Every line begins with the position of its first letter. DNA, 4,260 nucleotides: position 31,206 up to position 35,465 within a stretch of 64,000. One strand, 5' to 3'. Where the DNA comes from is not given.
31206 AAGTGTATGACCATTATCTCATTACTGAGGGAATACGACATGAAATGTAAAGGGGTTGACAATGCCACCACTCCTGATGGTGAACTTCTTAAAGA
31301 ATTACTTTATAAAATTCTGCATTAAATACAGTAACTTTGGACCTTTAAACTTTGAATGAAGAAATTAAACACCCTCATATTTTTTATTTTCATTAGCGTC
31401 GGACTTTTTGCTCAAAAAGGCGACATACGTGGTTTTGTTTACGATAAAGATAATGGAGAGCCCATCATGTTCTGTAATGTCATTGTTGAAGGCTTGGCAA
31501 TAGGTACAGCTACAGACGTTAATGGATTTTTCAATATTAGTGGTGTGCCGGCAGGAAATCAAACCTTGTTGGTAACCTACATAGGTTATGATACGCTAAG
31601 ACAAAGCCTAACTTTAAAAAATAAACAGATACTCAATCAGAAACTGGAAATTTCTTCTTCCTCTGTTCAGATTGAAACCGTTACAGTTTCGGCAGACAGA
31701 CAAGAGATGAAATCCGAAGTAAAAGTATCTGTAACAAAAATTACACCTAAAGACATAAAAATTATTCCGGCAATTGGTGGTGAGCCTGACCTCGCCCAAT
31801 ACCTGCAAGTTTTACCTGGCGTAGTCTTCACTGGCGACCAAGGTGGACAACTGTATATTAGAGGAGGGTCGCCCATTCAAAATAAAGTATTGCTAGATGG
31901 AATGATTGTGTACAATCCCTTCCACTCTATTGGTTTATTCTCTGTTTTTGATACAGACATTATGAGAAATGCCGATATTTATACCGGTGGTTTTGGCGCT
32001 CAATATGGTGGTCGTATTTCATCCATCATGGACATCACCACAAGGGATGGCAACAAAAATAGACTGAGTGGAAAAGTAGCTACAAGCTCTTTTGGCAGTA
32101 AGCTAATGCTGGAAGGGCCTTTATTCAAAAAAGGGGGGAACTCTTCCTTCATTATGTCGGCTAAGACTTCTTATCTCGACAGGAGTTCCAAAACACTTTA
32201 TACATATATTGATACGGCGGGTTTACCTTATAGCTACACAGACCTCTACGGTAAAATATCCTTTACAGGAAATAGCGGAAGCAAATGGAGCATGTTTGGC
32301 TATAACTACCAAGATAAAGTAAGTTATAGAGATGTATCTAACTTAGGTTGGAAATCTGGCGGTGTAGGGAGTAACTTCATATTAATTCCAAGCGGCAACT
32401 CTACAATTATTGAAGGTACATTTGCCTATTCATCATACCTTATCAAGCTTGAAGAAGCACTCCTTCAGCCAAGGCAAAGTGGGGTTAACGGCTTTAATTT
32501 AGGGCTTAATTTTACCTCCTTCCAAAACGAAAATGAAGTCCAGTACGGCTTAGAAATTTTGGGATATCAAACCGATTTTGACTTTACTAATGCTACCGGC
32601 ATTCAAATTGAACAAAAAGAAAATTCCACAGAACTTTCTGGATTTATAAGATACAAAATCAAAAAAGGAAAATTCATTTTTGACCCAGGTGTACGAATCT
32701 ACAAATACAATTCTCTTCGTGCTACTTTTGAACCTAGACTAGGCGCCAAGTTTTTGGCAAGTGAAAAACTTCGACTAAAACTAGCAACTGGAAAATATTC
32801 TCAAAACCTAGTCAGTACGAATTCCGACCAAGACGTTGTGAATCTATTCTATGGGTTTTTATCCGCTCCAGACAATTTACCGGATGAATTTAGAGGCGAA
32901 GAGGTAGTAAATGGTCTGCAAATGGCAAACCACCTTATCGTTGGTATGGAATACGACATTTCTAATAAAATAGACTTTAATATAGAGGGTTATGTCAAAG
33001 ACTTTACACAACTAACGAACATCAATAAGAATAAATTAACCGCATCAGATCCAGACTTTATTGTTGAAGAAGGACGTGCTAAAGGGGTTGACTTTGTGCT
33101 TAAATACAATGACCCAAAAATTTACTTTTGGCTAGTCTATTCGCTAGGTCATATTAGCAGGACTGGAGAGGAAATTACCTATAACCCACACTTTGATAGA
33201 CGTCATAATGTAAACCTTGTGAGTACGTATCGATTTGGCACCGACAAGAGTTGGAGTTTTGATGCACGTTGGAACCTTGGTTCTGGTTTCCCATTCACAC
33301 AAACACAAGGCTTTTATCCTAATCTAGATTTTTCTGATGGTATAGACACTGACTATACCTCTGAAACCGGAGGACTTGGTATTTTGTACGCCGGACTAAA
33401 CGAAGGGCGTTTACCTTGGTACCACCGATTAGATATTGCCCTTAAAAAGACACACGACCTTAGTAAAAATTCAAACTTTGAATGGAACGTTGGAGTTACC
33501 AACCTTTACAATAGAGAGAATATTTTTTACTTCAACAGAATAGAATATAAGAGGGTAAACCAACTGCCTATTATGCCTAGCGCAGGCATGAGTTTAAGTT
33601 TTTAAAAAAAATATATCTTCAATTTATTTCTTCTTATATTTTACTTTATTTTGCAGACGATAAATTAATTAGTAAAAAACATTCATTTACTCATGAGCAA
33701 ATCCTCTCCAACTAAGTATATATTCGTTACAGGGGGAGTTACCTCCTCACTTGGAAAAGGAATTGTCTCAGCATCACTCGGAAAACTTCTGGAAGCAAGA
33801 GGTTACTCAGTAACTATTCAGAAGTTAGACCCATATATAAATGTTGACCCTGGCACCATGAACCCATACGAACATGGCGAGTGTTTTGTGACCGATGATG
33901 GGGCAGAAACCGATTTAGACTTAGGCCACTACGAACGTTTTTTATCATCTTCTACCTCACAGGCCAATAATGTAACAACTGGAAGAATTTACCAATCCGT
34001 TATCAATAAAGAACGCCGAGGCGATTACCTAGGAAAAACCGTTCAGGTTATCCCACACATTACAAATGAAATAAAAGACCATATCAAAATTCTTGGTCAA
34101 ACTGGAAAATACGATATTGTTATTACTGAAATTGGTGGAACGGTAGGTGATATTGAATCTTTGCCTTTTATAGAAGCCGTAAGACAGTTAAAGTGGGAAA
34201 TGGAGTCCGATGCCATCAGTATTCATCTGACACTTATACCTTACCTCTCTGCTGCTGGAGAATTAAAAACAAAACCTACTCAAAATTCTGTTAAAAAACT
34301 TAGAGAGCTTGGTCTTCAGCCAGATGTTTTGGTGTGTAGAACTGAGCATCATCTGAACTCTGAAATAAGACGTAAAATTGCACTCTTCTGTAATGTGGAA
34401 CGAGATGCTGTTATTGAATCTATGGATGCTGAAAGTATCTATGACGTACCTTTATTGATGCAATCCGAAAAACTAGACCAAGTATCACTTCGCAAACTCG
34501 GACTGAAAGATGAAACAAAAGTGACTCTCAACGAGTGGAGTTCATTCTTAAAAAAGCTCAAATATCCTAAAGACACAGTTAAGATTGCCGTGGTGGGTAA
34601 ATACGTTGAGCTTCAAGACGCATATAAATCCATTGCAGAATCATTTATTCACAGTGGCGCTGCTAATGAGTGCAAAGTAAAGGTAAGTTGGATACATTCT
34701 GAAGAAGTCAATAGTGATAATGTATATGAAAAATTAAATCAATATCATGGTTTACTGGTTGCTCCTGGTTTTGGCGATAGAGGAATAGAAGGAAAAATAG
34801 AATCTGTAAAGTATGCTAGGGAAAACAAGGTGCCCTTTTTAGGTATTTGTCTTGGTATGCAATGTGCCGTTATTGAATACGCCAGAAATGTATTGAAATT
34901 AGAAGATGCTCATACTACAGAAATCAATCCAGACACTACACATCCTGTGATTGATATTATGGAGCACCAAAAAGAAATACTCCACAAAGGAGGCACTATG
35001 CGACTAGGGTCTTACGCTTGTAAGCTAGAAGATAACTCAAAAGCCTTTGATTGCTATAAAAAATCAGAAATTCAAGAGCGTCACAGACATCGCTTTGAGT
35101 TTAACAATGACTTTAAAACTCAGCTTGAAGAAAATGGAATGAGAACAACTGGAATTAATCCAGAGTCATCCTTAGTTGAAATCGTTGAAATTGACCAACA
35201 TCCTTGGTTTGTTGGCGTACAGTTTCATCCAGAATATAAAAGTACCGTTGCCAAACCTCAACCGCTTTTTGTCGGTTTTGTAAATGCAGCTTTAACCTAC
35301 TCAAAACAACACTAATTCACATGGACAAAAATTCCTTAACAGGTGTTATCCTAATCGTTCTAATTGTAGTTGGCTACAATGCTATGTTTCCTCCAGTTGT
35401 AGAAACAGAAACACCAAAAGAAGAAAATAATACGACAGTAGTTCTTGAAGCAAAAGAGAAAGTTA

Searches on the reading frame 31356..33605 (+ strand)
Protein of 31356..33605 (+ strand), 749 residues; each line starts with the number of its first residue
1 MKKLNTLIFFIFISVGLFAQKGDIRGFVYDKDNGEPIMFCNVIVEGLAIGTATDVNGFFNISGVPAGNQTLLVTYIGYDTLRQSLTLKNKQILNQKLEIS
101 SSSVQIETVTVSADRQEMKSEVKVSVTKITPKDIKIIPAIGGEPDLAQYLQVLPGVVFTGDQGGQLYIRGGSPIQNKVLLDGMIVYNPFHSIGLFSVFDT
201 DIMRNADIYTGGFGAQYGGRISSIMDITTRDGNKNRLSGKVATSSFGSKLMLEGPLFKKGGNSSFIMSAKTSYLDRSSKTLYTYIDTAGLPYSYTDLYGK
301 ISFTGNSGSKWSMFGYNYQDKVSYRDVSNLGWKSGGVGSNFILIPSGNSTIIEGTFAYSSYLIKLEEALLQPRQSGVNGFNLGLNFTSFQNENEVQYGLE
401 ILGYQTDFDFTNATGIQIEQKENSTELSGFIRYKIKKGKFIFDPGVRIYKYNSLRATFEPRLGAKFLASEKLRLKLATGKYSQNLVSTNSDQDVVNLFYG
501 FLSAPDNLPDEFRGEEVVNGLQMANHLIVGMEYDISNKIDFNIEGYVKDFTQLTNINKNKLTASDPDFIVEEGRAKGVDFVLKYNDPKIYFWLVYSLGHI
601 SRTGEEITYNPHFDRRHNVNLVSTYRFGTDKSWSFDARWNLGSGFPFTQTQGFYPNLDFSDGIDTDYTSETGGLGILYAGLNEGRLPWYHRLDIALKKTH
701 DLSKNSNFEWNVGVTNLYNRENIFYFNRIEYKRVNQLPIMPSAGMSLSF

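Call 76: search_protein_families(library=pfam, proteins=[window:31356-33605:+], max_evalue=0.001)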
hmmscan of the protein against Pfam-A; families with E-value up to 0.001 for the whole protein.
window:31356-33605:+ (749 aa): 4 families
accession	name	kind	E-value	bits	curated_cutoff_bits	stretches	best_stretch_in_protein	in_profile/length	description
PF13715.12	CarbopepD_reg_2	-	1.6e-20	73.4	32.2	1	24-111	1-88/88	CarboxypepD_reg-like domain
PF13620.12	CarboxypepD_reg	-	2e-13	50.9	32.3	1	24-95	2-77/82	Carboxypeptidase regulatory-like domain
PF07715.20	Plug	-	9.6e-11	42.6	23.9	1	120-220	3-102/107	TonB-dependent Receptor Plug Domain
PF23591.1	CILP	-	0.00028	21.3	27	1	22-76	5-57/90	Cartilage intermediate layer protein 1-like domain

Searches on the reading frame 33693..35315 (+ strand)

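Call 76: search_protein_families(library=pfam, proteins=[window:33693-35315:+], max_evalue=0.001)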
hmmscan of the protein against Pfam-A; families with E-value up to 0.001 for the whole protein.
window:33693-35315:+ (540 aa): 3 families
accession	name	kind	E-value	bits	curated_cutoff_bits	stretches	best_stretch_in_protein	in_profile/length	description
PF06418.20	CTP_synth_N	-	1.8e-127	424.7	26.1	1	8-271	1-265/265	CTP synthase N-terminus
PF00117.34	GATase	-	2.2e-43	148.6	22.8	1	307-531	2-189/190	Glutamine amidotransferase class-I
PF07722.19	Peptidase_C26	-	2.9e-07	30.9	20.5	1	372-514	98-219/219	Peptidase C26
